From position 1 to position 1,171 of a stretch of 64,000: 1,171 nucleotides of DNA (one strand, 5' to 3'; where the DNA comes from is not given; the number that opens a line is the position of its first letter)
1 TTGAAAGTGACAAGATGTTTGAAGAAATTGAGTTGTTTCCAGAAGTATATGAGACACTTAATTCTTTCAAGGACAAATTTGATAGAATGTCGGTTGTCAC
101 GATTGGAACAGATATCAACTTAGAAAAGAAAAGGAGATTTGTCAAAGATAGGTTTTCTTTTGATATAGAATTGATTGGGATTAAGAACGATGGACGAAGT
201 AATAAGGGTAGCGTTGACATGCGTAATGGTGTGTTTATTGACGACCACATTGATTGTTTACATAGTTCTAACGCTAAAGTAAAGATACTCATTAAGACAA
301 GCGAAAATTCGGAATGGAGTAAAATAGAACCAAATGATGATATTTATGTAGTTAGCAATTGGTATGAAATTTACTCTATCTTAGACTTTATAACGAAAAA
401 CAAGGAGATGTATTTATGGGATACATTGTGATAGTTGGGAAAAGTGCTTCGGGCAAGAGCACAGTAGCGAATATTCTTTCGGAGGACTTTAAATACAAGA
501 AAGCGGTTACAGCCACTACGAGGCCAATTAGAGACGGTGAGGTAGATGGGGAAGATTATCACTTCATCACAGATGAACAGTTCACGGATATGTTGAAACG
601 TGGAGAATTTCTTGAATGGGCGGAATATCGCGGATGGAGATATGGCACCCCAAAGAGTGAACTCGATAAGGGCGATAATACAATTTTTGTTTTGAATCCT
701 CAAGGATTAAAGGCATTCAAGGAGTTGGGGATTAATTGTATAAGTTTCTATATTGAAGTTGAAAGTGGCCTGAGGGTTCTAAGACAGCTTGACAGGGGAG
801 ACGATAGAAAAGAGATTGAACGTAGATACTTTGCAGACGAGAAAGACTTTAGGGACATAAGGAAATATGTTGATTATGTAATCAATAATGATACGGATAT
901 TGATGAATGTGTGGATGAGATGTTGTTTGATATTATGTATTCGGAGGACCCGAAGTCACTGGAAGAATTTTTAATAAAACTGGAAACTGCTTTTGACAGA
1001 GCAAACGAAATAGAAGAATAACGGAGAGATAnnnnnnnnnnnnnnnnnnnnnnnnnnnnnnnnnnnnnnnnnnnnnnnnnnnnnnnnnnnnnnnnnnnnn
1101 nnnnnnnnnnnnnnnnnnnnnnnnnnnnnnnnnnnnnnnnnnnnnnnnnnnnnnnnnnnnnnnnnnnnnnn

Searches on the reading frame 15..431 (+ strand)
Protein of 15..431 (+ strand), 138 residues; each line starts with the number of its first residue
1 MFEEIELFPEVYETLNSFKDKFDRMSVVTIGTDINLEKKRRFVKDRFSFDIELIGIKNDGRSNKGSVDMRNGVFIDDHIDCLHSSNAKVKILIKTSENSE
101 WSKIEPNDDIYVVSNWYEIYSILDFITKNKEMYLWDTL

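Call 25: search_protein_families(library=pfam, proteins=[window:15-431:+], max_evalue=0.01)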
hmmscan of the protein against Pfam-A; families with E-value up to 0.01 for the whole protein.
window:15-431:+ (138 aa): 0 families

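Call 87: search_protein_families(library=phrogs, proteins=[window:15-431:+], max_evalue=0.01)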
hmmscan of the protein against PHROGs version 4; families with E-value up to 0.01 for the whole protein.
window:15-431:+ (138 aa): 1 family
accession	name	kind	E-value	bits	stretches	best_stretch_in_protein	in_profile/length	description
phrog_420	-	unknown function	2e-10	41.6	1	2-131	80-210/267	unknown function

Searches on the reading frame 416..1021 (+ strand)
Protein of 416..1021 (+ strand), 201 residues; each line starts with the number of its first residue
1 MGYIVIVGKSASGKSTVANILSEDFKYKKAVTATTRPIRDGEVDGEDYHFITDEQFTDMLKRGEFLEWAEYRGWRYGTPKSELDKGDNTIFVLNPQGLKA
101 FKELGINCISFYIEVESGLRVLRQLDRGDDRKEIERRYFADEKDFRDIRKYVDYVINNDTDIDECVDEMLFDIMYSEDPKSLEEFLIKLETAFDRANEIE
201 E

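Call 25: search_protein_families(library=pfam, proteins=[window:416-1021:+], max_evalue=0.01)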
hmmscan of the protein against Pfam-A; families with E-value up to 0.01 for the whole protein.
window:416-1021:+ (201 aa): 5 families
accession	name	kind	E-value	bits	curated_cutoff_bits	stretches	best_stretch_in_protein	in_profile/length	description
PF00625.27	Guanylate_kin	-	6.8e-26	91.5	25.2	1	4-168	5-174/182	Guanylate kinase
PF13238.12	AAA_18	-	0.00017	22.5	29.4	1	4-135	1-119/128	AAA domain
PF01926.29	MMR_HSR1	-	0.00029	21.4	21.9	1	4-50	2-50/113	50S ribosome-binding GTPase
PF00350.29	Dynamin_N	-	0.0042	17.6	27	0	4-38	1-36/168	Dynamin family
PF00005.33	ABC_tran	-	0.0056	17.7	25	0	4-39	14-50/137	ABC transporter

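Call 61: find_encoding_contigs(protein=window:416-1021:+, flank=10000, max_places=6)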
Protein window:416-1021:+ (201 aa): 23 contigs read that carry it; 6 places shown.
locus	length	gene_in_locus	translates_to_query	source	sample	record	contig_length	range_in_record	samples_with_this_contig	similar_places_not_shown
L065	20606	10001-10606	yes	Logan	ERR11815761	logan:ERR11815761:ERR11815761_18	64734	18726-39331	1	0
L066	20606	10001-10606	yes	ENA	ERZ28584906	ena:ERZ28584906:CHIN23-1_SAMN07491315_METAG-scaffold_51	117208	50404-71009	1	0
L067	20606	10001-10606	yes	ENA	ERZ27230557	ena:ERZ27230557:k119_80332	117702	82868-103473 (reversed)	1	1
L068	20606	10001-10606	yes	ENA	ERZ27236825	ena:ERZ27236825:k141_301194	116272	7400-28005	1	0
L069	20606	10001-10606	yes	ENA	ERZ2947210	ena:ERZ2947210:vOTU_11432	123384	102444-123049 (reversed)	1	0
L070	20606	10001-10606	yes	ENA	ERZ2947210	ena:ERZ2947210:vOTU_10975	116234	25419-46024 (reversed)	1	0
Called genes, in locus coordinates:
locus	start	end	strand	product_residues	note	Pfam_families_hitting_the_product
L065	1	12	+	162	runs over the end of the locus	-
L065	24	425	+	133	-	-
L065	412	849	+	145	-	-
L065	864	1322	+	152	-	-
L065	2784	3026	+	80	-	-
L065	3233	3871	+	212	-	-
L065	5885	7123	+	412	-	PF03235:GmrSD_N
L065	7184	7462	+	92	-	-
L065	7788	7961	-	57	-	-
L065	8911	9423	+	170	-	-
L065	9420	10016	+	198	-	PF13419:HAD_2 (faint)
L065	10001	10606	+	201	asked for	PF00625:Guanylate_kin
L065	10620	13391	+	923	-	PF05183:RdRP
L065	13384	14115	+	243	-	-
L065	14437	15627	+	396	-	PF13638:PIN_4, PF02562:PhoH, PF13245:AAA_19 (faint)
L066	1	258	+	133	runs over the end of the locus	-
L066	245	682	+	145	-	-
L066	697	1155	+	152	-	-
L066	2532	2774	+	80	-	-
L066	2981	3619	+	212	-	-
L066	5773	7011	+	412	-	PF03235:GmrSD_N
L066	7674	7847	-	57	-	-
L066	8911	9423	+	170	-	-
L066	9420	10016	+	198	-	PF13419:HAD_2 (faint)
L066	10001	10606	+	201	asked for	PF00625:Guanylate_kin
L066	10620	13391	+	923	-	PF05183:RdRP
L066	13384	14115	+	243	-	-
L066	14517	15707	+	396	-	PF13638:PIN_4, PF02562:PhoH, PF13245:AAA_19 (faint)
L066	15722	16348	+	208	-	PF00574:CLP_protease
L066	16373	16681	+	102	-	PF00216:Bac_DNA_binding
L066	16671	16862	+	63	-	-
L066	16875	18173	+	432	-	-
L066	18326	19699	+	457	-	PF27269:YonG_N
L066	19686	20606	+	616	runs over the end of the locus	-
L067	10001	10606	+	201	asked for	PF00625:Guanylate_kin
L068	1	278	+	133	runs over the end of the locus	-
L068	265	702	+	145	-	-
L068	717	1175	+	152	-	-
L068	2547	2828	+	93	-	-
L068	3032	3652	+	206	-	-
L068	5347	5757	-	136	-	-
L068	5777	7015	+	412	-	PF03235:GmrSD_N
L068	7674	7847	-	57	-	-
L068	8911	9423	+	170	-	-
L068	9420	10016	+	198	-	PF13419:HAD_2 (faint)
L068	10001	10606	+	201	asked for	PF00625:Guanylate_kin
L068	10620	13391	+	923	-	PF05183:RdRP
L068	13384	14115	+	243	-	-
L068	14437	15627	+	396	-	PF13638:PIN_4, PF02562:PhoH, PF13245:AAA_19 (faint)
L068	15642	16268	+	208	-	PF00574:CLP_protease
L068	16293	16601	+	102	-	PF00216:Bac_DNA_binding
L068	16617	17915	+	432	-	-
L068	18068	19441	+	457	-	PF27269:YonG_N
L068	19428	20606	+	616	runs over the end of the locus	-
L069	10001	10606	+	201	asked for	PF00625:Guanylate_kin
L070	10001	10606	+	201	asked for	PF00625:Guanylate_kin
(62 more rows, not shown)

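Call 87: search_protein_families(library=phrogs, proteins=[L066:8911-9423:+, L068:2547-2828:+, L066:2981-3619:+], max_evalue=0.01)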
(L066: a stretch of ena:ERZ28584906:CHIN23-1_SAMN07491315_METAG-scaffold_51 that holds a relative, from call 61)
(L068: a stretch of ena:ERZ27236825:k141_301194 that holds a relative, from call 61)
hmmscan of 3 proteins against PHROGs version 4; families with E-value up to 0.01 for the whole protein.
L066:8911-9423:+ (170 aa): 1 family
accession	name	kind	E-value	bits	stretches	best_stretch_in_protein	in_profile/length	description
phrog_843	-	DNA, RNA and nucleotide metabolism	2.7e-25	90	1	3-161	9-167/177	Holliday junction resolvase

L068:2547-2828:+ (93 aa): 1 family
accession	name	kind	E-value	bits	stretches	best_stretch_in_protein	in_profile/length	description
phrog_1709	-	unknown function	5.5e-05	24.5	1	1-86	7-92/96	-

L066:2981-3619:+ (212 aa): 1 family
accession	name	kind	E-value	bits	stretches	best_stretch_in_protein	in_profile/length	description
phrog_21553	-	unknown function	0.0041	18.2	1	132-211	17-89/130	-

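Call 121: search_protein_families(library=pfam, proteins=[L066:2532-2774:+, L068:2547-2828:+], max_evalue=0.1)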
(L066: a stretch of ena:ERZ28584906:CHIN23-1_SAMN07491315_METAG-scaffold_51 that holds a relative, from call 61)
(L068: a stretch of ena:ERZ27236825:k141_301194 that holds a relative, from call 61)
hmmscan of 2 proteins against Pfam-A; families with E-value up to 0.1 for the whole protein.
L066:2532-2774:+ (80 aa): 0 families

L068:2547-2828:+ (93 aa): 1 family
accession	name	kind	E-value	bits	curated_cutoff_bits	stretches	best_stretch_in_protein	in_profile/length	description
PF18938.6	aRib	-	0.046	14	27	1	57-89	3-35/71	Atypical Rib domain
